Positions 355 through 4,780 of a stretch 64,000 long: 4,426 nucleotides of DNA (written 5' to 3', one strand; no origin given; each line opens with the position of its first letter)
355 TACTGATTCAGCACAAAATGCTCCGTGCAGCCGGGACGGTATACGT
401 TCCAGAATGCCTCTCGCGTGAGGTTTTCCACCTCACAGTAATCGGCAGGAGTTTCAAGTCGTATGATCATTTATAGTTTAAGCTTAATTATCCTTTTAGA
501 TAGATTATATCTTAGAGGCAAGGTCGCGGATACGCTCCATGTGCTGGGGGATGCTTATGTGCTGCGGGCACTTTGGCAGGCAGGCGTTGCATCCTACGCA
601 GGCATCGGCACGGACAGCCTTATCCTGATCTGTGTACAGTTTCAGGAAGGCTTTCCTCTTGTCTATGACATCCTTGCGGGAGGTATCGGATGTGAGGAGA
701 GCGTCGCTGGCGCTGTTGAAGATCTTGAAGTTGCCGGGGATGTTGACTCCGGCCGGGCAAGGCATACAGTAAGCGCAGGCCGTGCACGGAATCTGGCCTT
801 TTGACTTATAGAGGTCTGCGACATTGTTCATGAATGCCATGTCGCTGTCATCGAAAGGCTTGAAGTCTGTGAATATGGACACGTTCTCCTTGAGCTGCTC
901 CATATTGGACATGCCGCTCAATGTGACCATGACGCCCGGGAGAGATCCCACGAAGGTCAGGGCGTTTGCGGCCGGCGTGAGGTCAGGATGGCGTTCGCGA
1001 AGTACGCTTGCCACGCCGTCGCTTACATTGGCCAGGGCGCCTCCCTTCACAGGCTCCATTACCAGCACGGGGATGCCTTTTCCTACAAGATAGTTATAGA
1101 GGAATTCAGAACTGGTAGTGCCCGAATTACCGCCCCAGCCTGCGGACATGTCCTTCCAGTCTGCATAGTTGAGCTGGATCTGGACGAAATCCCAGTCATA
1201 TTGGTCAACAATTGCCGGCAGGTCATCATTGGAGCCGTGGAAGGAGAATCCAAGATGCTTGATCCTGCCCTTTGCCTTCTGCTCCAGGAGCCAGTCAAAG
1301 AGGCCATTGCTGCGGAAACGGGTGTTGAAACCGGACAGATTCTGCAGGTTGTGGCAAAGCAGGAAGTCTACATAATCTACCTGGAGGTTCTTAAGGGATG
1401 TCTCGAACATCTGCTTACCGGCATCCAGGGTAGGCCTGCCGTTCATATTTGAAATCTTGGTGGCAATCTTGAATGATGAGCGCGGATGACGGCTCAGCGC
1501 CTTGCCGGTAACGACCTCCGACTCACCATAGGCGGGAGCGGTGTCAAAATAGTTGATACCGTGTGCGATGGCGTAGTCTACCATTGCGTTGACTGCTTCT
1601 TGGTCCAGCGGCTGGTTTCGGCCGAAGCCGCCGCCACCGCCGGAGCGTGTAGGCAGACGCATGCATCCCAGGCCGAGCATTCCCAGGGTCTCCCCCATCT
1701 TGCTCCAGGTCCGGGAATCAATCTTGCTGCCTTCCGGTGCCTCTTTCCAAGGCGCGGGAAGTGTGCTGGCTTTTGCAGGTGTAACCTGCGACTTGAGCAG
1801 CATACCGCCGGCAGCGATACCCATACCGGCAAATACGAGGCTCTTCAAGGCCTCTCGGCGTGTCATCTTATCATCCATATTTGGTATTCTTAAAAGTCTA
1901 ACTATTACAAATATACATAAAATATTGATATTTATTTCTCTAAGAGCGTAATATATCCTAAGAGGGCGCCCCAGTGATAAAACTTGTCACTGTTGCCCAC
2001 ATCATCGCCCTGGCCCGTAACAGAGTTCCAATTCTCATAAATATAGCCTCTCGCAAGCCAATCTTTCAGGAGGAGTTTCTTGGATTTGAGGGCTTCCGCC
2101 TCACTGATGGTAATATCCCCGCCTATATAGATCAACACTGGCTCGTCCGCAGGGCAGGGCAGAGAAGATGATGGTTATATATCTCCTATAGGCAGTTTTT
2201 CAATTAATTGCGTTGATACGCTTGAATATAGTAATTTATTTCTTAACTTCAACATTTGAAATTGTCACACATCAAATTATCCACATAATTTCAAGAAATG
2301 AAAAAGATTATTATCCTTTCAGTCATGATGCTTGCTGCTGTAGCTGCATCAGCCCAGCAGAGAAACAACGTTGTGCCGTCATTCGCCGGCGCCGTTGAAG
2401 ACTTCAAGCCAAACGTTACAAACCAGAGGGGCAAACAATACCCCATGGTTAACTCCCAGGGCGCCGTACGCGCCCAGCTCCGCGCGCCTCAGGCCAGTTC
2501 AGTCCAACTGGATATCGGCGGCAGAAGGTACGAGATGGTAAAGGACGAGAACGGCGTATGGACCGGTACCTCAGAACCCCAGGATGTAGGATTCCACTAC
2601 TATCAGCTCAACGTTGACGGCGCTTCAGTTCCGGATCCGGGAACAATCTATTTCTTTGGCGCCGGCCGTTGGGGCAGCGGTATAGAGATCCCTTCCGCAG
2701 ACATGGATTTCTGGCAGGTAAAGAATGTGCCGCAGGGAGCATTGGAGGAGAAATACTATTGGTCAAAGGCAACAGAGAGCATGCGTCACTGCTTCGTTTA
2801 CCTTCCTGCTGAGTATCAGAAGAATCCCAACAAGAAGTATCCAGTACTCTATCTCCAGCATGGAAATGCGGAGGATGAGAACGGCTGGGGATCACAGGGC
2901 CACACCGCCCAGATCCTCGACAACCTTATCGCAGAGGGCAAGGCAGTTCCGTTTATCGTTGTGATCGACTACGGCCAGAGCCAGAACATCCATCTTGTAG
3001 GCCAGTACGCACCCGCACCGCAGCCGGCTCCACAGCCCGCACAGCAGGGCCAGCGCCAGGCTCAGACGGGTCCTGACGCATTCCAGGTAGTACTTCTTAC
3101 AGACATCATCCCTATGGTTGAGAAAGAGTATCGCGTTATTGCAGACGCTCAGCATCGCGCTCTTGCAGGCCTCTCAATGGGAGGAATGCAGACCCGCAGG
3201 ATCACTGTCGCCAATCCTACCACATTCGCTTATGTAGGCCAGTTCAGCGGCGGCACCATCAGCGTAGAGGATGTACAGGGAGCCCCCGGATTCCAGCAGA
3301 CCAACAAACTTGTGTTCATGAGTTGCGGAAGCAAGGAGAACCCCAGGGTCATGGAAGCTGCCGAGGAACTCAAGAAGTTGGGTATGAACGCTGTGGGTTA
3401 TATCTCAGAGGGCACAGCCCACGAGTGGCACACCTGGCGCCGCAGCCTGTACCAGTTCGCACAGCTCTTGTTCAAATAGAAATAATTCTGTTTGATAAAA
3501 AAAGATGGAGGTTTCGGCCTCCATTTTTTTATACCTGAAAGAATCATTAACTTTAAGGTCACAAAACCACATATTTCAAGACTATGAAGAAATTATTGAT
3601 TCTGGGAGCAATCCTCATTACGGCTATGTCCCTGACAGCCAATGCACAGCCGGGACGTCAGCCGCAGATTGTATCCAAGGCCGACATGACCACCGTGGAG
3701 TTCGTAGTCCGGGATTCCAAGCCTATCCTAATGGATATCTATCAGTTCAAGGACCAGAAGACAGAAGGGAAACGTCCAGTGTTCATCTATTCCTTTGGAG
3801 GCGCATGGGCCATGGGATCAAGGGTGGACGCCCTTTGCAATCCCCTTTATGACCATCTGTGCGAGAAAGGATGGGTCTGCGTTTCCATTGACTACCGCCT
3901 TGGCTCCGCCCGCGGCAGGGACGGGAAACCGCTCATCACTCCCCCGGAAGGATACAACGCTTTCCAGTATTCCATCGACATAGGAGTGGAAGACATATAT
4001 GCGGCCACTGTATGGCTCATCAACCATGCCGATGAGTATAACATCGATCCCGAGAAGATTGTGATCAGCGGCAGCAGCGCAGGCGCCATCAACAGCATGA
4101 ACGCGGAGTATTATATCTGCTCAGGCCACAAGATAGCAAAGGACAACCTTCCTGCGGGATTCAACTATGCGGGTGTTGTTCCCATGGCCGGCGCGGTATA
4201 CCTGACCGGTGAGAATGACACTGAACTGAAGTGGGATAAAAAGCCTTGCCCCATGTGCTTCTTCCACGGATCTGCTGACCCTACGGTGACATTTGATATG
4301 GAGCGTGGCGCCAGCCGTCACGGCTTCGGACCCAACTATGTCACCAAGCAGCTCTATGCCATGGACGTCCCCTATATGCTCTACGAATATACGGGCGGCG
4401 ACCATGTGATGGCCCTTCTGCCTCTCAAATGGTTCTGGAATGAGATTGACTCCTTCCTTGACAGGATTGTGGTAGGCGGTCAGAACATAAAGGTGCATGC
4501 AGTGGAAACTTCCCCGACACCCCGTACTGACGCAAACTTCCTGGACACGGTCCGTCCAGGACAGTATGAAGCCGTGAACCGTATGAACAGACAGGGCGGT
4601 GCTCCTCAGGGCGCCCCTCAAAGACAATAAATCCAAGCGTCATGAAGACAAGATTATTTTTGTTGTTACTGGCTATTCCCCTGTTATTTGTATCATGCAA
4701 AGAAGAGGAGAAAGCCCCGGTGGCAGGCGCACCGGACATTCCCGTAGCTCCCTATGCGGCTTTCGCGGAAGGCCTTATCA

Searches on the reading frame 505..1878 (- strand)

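Call 24: search_protein_families(library=pfam, proteins=[window:505-1878:-], max_evalue=0.01)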
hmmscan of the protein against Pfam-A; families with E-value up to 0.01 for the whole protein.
window:505-1878:- (457 aa): 8 families
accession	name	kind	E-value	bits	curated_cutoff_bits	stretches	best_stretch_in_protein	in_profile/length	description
PF00248.27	Aldo_ket_red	-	4.3e-35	121.6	24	1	69-353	3-289/291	Aldo/keto reductase family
PF13187.11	Fer4_9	-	1.4e-08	35.1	27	1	365-440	2-50/52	4Fe-4S dicluster domain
PF13183.11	Fer4_8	-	2.9e-05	25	27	1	364-441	4-68/68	4Fe-4S dicluster domain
PF13746.11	Fer4_18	-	8.7e-05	23.1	27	0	400-445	32-79/114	4Fe-4S dicluster domain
PF13534.11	Fer4_17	-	0.00017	22.5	22.2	1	365-442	2-61/61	4Fe-4S dicluster domain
PF14697.11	Fer4_21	-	0.00017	22.1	35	1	416-439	30-53/59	4Fe-4S dicluster domain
PF17179.9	Fer4_22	-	0.0009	20.5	27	0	408-441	62-95/95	4Fe-4S dicluster domain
PF14691.11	Fer4_20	-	0.0032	17.7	25.8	1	412-451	9-50/113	Dihydroprymidine dehydrogenase domain II, 4Fe-4S cluster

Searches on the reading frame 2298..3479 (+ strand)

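Call 24: search_protein_families(library=pfam, proteins=[window:2298-3479:+], max_evalue=0.01)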
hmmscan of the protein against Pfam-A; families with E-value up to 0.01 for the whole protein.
window:2298-3479:+ (393 aa): 1 family
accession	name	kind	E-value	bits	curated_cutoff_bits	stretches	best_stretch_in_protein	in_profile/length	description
PF00756.26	Esterase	-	4.8e-21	76.1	22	1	156-319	1-149/251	Putative esterase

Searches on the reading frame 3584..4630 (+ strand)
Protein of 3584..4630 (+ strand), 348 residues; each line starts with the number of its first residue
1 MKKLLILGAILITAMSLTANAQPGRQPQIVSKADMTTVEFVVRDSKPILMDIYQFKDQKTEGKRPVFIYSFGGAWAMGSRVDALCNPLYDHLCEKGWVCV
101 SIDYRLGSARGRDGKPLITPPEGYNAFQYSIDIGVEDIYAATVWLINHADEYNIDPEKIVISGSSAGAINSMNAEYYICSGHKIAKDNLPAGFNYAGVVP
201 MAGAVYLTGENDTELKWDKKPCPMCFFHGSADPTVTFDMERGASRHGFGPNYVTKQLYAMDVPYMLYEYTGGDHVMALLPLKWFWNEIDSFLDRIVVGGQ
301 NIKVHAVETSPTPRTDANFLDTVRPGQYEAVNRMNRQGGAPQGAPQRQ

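Call 24: search_protein_families(library=pfam, proteins=[window:3584-4630:+], max_evalue=0.01)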
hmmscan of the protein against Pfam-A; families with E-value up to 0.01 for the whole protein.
window:3584-4630:+ (348 aa): 4 families
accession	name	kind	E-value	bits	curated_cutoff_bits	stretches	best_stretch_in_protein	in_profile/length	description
PF20434.5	BD-FAE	-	6.3e-19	68.8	26.8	2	135-168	67-100/215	BD-FAE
PF07859.19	Abhydrolase_3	-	9.9e-10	39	25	1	130-168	44-82/210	alpha/beta hydrolase fold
PF00135.34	COesterase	-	9.1e-09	35.2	27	1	49-108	87-144/515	Carboxylesterase family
PF00326.27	Peptidase_S9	-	0.0011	18.9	22.6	0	93-171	11-78/213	Prolyl oligopeptidase family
